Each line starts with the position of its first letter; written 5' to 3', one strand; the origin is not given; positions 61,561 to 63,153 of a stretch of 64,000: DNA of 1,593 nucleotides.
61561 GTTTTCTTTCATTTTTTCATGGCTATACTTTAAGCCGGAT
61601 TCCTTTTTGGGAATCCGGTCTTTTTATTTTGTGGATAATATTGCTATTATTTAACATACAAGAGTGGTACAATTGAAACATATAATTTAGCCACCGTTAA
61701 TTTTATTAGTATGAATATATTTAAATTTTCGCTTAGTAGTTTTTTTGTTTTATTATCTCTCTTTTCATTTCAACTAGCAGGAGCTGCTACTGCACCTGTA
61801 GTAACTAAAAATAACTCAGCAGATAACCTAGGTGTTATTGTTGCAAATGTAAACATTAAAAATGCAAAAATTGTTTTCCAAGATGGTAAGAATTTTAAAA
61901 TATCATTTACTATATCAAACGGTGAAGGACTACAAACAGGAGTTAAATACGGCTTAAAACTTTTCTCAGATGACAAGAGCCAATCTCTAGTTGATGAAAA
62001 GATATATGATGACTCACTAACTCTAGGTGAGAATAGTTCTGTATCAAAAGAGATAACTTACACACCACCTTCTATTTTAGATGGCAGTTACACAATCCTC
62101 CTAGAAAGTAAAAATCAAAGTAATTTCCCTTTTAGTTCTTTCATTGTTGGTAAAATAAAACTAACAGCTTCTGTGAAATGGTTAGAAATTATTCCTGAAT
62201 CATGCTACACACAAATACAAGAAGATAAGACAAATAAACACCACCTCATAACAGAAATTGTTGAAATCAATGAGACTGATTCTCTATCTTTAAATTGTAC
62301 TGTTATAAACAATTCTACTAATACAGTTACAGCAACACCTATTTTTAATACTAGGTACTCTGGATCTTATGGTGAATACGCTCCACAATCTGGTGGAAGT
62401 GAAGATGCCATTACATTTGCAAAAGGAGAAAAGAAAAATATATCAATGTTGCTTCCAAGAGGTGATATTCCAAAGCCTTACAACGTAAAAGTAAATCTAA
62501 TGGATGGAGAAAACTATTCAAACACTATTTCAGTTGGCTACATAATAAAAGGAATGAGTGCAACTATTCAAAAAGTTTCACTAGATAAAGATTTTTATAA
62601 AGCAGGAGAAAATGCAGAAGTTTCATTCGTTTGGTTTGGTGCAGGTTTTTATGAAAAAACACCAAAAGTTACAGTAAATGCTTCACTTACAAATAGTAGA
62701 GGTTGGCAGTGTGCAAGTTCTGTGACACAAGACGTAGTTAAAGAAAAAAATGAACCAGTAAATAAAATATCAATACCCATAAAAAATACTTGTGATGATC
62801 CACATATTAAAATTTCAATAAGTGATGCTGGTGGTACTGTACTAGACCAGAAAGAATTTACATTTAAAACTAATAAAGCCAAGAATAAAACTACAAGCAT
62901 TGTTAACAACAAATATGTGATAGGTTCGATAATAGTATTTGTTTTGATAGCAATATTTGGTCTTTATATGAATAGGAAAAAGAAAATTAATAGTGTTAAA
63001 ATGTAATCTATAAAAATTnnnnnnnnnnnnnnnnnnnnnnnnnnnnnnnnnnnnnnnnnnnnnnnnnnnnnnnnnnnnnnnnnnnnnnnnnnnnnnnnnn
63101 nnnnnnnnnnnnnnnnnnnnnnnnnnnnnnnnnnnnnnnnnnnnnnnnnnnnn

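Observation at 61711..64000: Secreted protein with Hint (intein-like) autoprocessing domain, preceded by a membrane-anchored surface protein; cut off by window end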

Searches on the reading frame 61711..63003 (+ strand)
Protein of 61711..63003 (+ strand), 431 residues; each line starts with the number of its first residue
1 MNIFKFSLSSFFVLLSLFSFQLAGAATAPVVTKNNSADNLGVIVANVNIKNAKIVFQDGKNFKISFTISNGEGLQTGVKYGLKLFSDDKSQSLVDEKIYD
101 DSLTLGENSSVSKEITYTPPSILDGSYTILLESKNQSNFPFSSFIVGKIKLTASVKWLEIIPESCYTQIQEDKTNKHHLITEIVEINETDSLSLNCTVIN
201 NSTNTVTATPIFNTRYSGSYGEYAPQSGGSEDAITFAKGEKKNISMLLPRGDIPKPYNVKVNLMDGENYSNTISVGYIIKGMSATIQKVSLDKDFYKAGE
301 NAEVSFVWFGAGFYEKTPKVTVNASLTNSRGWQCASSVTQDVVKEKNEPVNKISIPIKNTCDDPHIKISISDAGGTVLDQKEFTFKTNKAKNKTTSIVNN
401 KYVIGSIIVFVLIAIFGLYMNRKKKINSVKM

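Call 5: search_protein_families(library=pfam, proteins=[window:61711-63003:+], max_evalue=1)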
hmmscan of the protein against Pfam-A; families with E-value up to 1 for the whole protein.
window:61711-63003:+ (431 aa): 3 families
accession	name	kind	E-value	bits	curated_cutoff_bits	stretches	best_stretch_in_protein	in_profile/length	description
PF14186.12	Aida_C2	-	0.0041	17.2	25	1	350-399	18-66/146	Axin interactor dorsalisation-associated protein, C-terminal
PF24910.1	Ig_SIBA-E_3rd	-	0.041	14.6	27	1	254-314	7-71/86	Integrin beta-like protein A-E, third Ig-like domain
PF10342.15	Kre9_KNH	-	0.96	10.7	24.6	0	48-90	39-81/94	Kre9/KNH-like N-terminal Ig-like domain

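Call 6: search_protein_families(library=ncbifam, proteins=[window:61711-63003:+], max_evalue=1)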
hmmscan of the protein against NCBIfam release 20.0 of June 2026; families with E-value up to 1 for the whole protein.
window:61711-63003:+ (431 aa): 1 family
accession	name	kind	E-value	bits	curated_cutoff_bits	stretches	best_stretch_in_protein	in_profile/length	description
NF041738.1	GG_III-CTERM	domain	0.08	12.9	22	1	402-426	2-27/28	GGIII-like transmembrane region-containing protein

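Call 7: find_encoding_contigs(protein=window:61711-63003:+, flank=10000, max_places=6)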
Protein window:61711-63003:+ (431 aa): 11 contigs read that carry it; 6 places shown.
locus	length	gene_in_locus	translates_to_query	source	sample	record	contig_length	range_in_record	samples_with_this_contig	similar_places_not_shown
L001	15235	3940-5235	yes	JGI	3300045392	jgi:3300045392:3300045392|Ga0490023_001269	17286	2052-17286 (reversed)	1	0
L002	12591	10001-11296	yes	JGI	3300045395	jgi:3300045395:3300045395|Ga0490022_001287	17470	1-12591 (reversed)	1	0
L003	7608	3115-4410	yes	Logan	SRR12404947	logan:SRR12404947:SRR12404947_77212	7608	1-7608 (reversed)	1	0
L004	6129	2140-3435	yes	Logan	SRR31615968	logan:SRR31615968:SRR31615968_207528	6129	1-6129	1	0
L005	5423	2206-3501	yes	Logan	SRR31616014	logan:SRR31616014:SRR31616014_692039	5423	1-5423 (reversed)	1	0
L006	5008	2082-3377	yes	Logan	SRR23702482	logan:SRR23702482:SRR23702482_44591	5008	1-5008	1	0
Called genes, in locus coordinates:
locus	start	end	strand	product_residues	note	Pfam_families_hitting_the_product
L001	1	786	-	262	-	?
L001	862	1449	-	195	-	PF00719:Pyrophosphatase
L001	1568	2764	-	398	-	PF08529:NusA_N, PF13184:KH_NusA_1st, PF26594:KH_NusA_2nd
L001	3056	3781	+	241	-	-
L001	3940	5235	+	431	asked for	-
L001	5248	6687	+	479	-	PF05203:Hom_end_hint (weak), PF14623:Vint (weak), PF08517:AXH (weak)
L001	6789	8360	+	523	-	-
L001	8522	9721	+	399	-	PF00009:GTP_EFTU, PF03144:GTP_EFTU_D2, PF03143:GTP_EFTU_D3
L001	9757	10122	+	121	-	PF00338:Ribosomal_S10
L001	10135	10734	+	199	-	PF00297:Ribosomal_L3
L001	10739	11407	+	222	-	PF00573:Ribosomal_L4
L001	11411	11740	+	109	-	PF00276:Ribosomal_L23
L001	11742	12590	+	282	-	PF00181:Ribosomal_L2_N, PF03947:Ribosomal_L2_C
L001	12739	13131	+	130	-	PF01219:DAGK_prokar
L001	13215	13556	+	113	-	PF00203:Ribosomal_S19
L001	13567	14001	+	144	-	PF00237:Ribosomal_L22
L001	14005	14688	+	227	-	PF07650:KH_2, PF00189:Ribosomal_S3_C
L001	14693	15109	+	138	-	PF00252:Ribosomal_L16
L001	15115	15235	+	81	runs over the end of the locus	PF00366:Ribosomal_S17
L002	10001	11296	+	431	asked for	-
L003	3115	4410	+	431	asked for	-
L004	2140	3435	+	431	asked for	-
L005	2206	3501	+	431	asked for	-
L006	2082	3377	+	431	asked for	-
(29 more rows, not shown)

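Call 13: search_protein_families(library=pfam, proteins=[L001:5248-6687:+, L001:6723-8360:+], max_evalue=1)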
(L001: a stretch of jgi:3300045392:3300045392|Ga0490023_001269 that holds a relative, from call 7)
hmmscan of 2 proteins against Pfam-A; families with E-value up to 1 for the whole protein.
L001:5248-6687:+ (479 aa): 5 families
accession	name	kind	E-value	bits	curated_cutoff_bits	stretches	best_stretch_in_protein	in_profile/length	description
PF08517.17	AXH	-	1.2e-06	29.4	33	1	318-358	73-113/116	Ataxin-1 and HBP1 module (AXH)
PF14623.11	Vint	-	1.2e-06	28.9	27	1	260-340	2-78/166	Hint-domain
PF05203.21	Hom_end_hint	-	2.6e-06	28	32.1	1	260-309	1-48/228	Hom_end-associated Hint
PF07591.16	PT-HINT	-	0.0021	18.8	27.7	1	321-398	66-135/137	Pretoxin HINT domain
PF01079.26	Hint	-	0.073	13.1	29.7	1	259-287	12-40/213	Hint module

L001:6723-8360:+ (545 aa): 1 family
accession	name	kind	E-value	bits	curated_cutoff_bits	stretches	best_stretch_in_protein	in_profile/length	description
PF22352.2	K319L-like_PKD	-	0.1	13.1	27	0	185-211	58-84/84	K319L-like, PKD domain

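Call 21: find_related_loci(query=A1, collection=genome_contigs, flank=6000)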
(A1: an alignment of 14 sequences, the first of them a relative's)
Query A1 (479 aa) in genome_contigs; peptide patterns used: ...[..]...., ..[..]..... (x = any residue, [..] = any of these).
196 stretches matched a pattern; 155 encode a relative of the query (tblastn E <= 1e-3); the best 80 are kept; 79 distinct loci.
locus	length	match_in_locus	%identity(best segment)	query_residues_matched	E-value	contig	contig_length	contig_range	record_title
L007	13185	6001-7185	54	1-403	2e-118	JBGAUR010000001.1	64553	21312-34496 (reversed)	MAG: Candidatus Paceibacteria bacterium isolate MAG_AAO_AS.83 AAOAS-83_NODE_1_length_64553_cov_3.811930, whole genome sh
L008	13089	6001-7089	71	1-479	2e-108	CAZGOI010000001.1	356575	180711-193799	MAG TPA_asm: uncultured Candidatus Saccharibacteria bacterium isolate binchicken_co185_154 genome assembly, contig: NODE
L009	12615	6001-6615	54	255-469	5e-68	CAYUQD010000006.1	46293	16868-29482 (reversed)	MAG TPA_asm: uncultured Candidatus Saccharibacteria bacterium isolate SRP285395_co2_363 genome assembly, contig: NODE_11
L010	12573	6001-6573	53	255-460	2e-67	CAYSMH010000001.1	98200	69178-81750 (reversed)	MAG TPA_asm: uncultured Candidatus Saccharibacteria bacterium isolate SRP286056_co3_445 genome assembly, contig: NODE_61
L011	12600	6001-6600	52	260-476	5e-67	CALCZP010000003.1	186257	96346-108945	MAG TPA_asm: uncultured bacterium isolate SRR6231138_bin.7_CONCOCT_v1.1_MAG genome assembly, contig: ERZ650240.3, whole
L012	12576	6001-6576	53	255-461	1e-65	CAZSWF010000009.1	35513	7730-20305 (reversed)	MAG TPA_asm: uncultured Candidatus Saccharibacteria bacterium isolate SRP286056_co3_87 genome assembly, contig: NODE_857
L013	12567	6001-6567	54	250-454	4e-65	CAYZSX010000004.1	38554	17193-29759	MAG TPA_asm: uncultured Candidatus Saccharibacteria bacterium isolate SRP133034_co1_51 genome assembly, contig: NODE_927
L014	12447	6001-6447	69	257-405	4e-65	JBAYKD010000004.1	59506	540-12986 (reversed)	MAG: Candidatus Paceibacterota bacterium isolate SO_2016_GW1_71 scaffold01047_OW334_2016, whole genome shotgun sequence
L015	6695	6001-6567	59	260-446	9e-65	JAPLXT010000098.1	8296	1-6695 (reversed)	MAG: Candidatus Nomurabacteria bacterium isolate LacPavin_0920_WC57_MAG_35_7 LacPavin_0920_WC57_scaffold_726150, whole g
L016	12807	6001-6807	45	211-478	3e-64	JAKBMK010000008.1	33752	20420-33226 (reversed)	MAG: bacterium isolate FK3.bin58 NODE_2448_length_33752_cov_2.101591, whole genome shotgun sequence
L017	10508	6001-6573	55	258-459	4e-64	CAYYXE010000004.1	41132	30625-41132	MAG TPA_asm: uncultured Candidatus Saccharibacteria bacterium isolate SRP133034_co1_65 genome assembly, contig: NODE_778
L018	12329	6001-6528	58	260-449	1e-63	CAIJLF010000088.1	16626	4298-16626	uncultured bacterium isolate Kiruna_bin-11652 genome assembly, contig: bin-11652:088/157, whole genome shotgun sequence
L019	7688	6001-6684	49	257-478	2e-62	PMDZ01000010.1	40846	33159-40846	MAG: Candidatus Nomurabacteria bacterium isolate fen_1328 73.20120700_E2X.147_contig_199825, whole genome shotgun sequen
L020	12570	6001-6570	56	255-450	9e-63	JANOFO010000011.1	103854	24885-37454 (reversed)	MAG: Candidatus Paceibacterota bacterium isolate SOY_64_metabat_47 SOY_64_k141_2502841, whole genome shotgun sequence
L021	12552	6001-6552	54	255-454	2e-63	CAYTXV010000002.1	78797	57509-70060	MAG TPA_asm: uncultured Candidatus Saccharibacteria bacterium isolate SRP296810_co1_172 genome assembly, contig: NODE_26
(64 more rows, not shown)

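Call 26: find_homologous_proteins(query=A1, max_evalue=1e-10)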
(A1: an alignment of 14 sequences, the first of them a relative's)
Query A1 (14 sequences) (479 aa, profile of the alignment): 181 proteins with E <= 1e-10 among 8000 candidates; the best 120 are listed.
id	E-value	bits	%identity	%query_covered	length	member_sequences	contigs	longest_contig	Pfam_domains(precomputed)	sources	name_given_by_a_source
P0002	1.9e-194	666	55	84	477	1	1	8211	PF14623.12,PF08517.18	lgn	-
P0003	6.8e-190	651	54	84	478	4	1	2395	PF14623.12,PF08517.18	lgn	-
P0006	2.5e-189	649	54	84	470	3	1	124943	PF14623.12,PF05203.22,PF08517.18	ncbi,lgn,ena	-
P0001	7.6e-185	634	55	100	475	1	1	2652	PF14623.12,PF08517.18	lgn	-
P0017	5.1e-183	628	42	29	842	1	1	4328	PF14623.12,PF05203.22,PF01079.26,PF13403.12,PF08517.18,PF14890.12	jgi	jgi:hypothetical protein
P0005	3.7e-177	609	61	100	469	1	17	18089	PF14623.12,PF05203.22,PF08517.18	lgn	-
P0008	1.5e-157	544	56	47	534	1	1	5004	-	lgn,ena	-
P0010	3.9e-157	543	58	43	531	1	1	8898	-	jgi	jgi:hypothetical protein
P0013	4.4e-138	480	71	30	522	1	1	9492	PF14623.12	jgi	jgi:hypothetical protein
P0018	1.1e-134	468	58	33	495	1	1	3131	PF07591.16,PF14623.12,PF05203.22,PF01079.26,PF08517.18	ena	-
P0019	1.0e-130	455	43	98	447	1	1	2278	-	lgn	-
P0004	2.0e-129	451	100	61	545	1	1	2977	PF14623.12,PF05203.22,PF08517.18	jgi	jgi:hypothetical protein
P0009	2.7e-128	447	65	34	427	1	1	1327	PF14623.12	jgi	jgi:hypothetical protein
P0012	4.2e-128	447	61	38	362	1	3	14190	PF07591.16,PF14623.12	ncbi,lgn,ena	-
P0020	1.7e-125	438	43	91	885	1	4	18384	-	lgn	-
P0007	2.0e-125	438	58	48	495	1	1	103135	PF08517.18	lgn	-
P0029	4.3e-109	384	50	29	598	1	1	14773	PF14623.12,PF05203.22,PF07811.18,PF01079.26,PF13403.12,PF08517.18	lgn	-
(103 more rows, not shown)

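Call 30: search_protein_families(library=ncbifam, proteins=[L001:5248-6687:+, P0020, P0029, L001:6723-8360:+], max_evalue=0.1)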
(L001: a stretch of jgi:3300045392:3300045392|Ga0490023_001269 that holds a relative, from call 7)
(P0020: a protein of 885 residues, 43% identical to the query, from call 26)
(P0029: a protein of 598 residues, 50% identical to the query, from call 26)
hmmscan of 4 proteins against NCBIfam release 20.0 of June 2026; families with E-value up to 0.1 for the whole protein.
L001:5248-6687:+ (479 aa): 1 family
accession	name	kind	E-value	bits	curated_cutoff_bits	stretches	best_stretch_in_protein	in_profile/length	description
NF038136.1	rSAM_Rv_intein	exception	5.7e-05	22.2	700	1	259-350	75-177/574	intein-containing Rv2578c family radical SAM protein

P0020 (885 aa): 2 families
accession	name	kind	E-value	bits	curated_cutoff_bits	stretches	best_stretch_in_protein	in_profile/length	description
NF038136.1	rSAM_Rv_intein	exception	0.00047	19.1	700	1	677-762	76-169/574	intein-containing Rv2578c family radical SAM protein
NF053819.1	EF0750_LPXTG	subfamily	0.0089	16.5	47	0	405-441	68-105/105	EF2685/EF0750 family sortase-dependent surface protein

P0029 (598 aa): 5 families
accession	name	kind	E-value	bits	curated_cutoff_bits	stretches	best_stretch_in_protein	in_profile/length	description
NF038136.1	rSAM_Rv_intein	exception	1.3e-15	57.3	700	2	257-342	75-168/574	intein-containing Rv2578c family radical SAM protein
NF005852.0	PRK07773.1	equivalog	1.8e-11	43.1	780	2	257-334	397-484/886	replicative DNA helicase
TIGR01445.1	intein_Nterm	domain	2.9e-06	28.2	24.5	0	258-284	1-27/83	intein N-terminal splicing region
TIGR01443.1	intein_Cterm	domain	0.00064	19.9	15.6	0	563-583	2-23/24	intein C-terminal splicing region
NF011418.0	PRK14845.1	equivalog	0.00081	17.2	756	0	315-332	105-122/1049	translation initiation factor IF-2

L001:6723-8360:+ (545 aa): 1 family
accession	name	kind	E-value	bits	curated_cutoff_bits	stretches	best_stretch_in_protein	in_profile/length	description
NF033662.1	acid_disulf_rpt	repeat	1.9e-11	43.5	41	2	447-471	5-29/32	acidic double-disulfide repeat-containing protein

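Call 31: search_protein_families(library=pfam, proteins=[P0020, P0029, P0017], max_evalue=0.01)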
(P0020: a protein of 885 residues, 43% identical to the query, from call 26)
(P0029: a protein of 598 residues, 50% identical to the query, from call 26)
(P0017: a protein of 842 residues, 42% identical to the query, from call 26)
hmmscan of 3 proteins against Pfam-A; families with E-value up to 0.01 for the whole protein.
P0020 (885 aa): 4 families
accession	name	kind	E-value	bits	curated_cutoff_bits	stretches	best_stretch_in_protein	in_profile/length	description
PF14623.11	Vint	-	8.1e-05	22.9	27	1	677-757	2-78/166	Hint-domain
PF08517.17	AXH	-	8.6e-05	23.5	33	1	736-775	74-113/116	Ataxin-1 and HBP1 module (AXH)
PF05203.21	Hom_end_hint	-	0.00063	20.2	32.1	1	677-707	1-31/228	Hom_end-associated Hint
PF01079.26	Hint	-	0.0041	17.2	29.7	0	672-708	8-44/213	Hint module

P0029 (598 aa): 7 families
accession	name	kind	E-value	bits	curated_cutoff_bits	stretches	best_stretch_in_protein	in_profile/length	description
PF14623.11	Vint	-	1.8e-15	57.6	27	2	443-516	1-72/166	Hint-domain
PF01079.26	Hint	-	3.2e-12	46.9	29.7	2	248-294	3-49/213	Hint module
PF05203.21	Hom_end_hint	-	1.6e-11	45.1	32.1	2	258-296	1-40/228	Hom_end-associated Hint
PF08517.17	AXH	-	2.9e-11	44.3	33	1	502-542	73-113/116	Ataxin-1 and HBP1 module (AXH)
PF13403.11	Hint_2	-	2.4e-07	31.7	28.4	0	444-475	2-32/147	Hint domain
PF07811.17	TadE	-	2.8e-06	27.8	22.9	1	24-62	1-39/43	TadE-like protein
PF07591.16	PT-HINT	-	0.0019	18.9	27.7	0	530-582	77-128/137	Pretoxin HINT domain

P0017 (842 aa): 10 families
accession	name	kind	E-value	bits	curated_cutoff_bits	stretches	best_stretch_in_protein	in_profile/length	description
PF05203.21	Hom_end_hint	-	1.9e-35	123.3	32.1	5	162-203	1-42/228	Hom_end-associated Hint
PF14623.11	Vint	-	1.1e-19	71.3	27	1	325-399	1-72/166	Hint-domain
PF08517.17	AXH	-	1.3e-11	45.5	33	0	469-563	3-110/116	Ataxin-1 and HBP1 module (AXH)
PF13403.11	Hint_2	-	9.2e-07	29.8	28.4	0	466-513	2-48/147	Hint domain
PF01079.26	Hint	-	1.5e-06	28.4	29.7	0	321-354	8-41/213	Hint module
PF14890.11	Intein_splicing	-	1.4e-05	25.3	35.8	0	500-766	36-155/155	Intein splicing domain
PF22755.2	E217_gp28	-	0.0016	19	27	0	52-95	67-108/110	E217 collar protein gp28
PF20173.3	ZnF_RZ-type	-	0.0035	17.4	27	0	378-393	8-23/54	RZ type zinc finger domain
PF01073.25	3Beta_HSD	-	0.0044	16.5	22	0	59-85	230-256/280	3-beta hydroxysteroid dehydrogenase/isomerase family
PF20582.4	UPF0758_N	-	0.0057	17.1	27.1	0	35-64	22-50/77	UPF0758 N-terminal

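Call 59: predict_structure(alignment_id=A3)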
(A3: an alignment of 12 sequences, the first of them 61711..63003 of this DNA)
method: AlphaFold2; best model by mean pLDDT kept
length: 431 residues; sequences in the alignment: 12
mean_pLDDT: 80.4   pTM: 0.67
mean pLDDT of the five models: 80.4, 79.0, 78.9, 78.3, 77.5
residues with pLDDT >= 90: 190; 70-90: 154; 50-70: 24; < 50: 63
segments of 3 or more residues with pLDDT < 50: 1-43, 390-400, 425-431
pLDDT, mean of each block of 10 residues (from residue 1): 43 39 29 29 69 93 95 84 86 89 88 94 91 87 93 87 93 87 88 96 95 90 86 96 95 88 91 91 81 90 85 60 93 92 74 92 92 87 79 41 70 83 50 38
secondary structure, 60 per line:
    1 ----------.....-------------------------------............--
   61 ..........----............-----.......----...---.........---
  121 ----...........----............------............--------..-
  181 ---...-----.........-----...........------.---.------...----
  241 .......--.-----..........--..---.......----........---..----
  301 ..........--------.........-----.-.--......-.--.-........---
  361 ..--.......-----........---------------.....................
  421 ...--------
elements in order: H11-15 E47-58 E61-70 E75-86 E92-98 E103-105 E109-117 E125-135 E140-151 E158-169 E184-186 E192-200 E206-216 E234-236 E241-247 E256-265 E273-279 E284-291 E301-310 E319-327 E338-343 E350-357 E365-371 E377-384 H400-423

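Call 61: fold_search(model_id=the predicted structure, library=pdb)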
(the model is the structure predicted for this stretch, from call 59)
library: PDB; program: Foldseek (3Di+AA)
matches with E <= 10: 1912; with E <= 0.001: 201
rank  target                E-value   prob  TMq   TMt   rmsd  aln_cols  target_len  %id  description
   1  6xay_B                1.2e-06  1.00  0.17  0.25  26.5       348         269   11  Structure of a fragment of human fibronectin containing the 10th, 11th and 12th type III domains (released 2021-06-09)
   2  6xay_C                1.2e-06  1.00  0.19  0.27  26.7       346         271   10  Structure of a fragment of human fibronectin containing the 10th, 11th and 12th type III domains (released 2021-06-09)
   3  7som_D                1.4e-06  1.00  0.17  0.06  28.0       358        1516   11  Ciliary C2 central pair apparatus isolated from Chlamydomonas reinhardtii (released 2022-04-13)
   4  7zgj_A                2.1e-06  1.00  0.18  0.13  22.2       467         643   11  Trypanosoma brucei gambiense ISG65 in complex with human complement component C3 (released 2023-04-05)
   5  4kkp_B                2.3e-06  1.00  0.25  0.37  10.8       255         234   14  Crystal structure of Vibrio cholerae RbmA (crystal form 2) (released 2013-05-22)
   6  9ijj_h                2.4e-06  1.00  0.16  0.06  28.8       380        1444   10  In situ structure of the central apparatus in mouse sperm axoneme. (released 2025-06-04)
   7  6xay_A                2.6e-06  1.00  0.17  0.25  26.6       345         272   11  Structure of a fragment of human fibronectin containing the 10th, 11th and 12th type III domains (released 2021-06-09)
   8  4rtd                  5.2e-06  1.00  0.25  0.12  24.5       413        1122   11  Escherichia coli alpha-2-macroglobulin activated by porcine elastase (released 2015-07-15)
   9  7y8s_A                5.2e-06  1.00  0.18  0.24  21.1       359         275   10  Crystal structure of sDscam FNIII1-3 domains, isoform beta2v6 (released 2023-05-24)
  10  4a5w_A                5.9e-06  1.00  0.24  0.09  15.7       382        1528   10  Crystal structure of C5b6 (released 2012-03-14)
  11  9b4h_A                5.9e-06  1.00  0.20  0.06  22.3       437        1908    8  Chlamydomonas reinhardtii mastigoneme filament (released 2024-04-10)
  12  3k6s_E                6.2e-06  1.00  0.19  0.11  22.9       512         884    8  Structure of integrin alphaXbeta2 ectodomain (released 2010-01-12)
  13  5a42                  6.5e-06  1.00  0.17  0.07  21.3       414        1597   11  Cryo-EM single particle 3D reconstruction of the native conformation of E. coli alpha-2-macroglobulin (ECAM) (released 2015-07-29)
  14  9u61_C                6.9e-06  1.00  0.18  0.13  21.7       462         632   11  CP/MBL pathways C3 convertase C4b2a and C3 complex (released 2026-01-14)
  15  3k71_A                6.9e-06  1.00  0.19  0.11  21.9       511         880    9  Structure of integrin alphaX beta2 ectodomain (released 2010-01-12)
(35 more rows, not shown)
